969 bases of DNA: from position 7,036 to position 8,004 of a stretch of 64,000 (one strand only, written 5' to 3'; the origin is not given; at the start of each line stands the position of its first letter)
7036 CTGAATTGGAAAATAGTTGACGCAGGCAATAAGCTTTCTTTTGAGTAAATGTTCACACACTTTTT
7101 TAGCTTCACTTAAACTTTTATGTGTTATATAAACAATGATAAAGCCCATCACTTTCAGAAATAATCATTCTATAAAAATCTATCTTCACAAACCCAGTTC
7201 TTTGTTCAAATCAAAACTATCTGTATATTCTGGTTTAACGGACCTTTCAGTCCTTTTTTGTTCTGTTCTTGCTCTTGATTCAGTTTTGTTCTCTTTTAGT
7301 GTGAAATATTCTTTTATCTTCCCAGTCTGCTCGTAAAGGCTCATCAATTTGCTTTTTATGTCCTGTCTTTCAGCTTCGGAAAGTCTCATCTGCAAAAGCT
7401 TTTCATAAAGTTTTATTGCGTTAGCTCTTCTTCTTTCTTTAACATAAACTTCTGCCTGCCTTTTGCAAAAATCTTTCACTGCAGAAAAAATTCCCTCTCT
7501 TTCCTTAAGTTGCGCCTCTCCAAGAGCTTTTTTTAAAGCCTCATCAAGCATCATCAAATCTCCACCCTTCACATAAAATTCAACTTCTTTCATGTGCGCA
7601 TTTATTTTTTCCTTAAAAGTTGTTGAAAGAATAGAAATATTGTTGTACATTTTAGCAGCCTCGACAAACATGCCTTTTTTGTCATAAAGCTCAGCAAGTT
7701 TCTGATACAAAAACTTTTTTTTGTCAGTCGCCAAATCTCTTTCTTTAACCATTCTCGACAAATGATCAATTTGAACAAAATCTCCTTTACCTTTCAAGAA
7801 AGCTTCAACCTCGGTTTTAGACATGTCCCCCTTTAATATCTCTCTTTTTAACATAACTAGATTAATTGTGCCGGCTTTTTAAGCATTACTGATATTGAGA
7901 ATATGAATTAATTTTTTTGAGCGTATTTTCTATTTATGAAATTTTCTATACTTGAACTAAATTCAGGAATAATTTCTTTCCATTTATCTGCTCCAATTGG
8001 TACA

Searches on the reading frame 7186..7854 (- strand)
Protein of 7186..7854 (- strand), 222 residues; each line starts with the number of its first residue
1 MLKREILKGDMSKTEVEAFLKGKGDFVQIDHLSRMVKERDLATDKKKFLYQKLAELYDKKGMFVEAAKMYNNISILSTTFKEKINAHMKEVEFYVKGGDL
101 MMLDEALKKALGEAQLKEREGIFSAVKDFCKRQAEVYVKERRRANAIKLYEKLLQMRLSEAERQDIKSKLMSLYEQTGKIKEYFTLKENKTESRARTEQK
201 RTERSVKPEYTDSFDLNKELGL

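Call 52: search_protein_families(library=pfam, proteins=[window:7186-7854:-], max_evalue=0.001)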
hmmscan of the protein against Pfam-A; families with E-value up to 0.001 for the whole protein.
window:7186-7854:- (222 aa): 1 family
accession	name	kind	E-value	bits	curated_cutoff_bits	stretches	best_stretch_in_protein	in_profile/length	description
PF13176.12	TPR_7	-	2.1e-06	27.8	27.9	0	131-163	3-35/36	Tetratricopeptide repeat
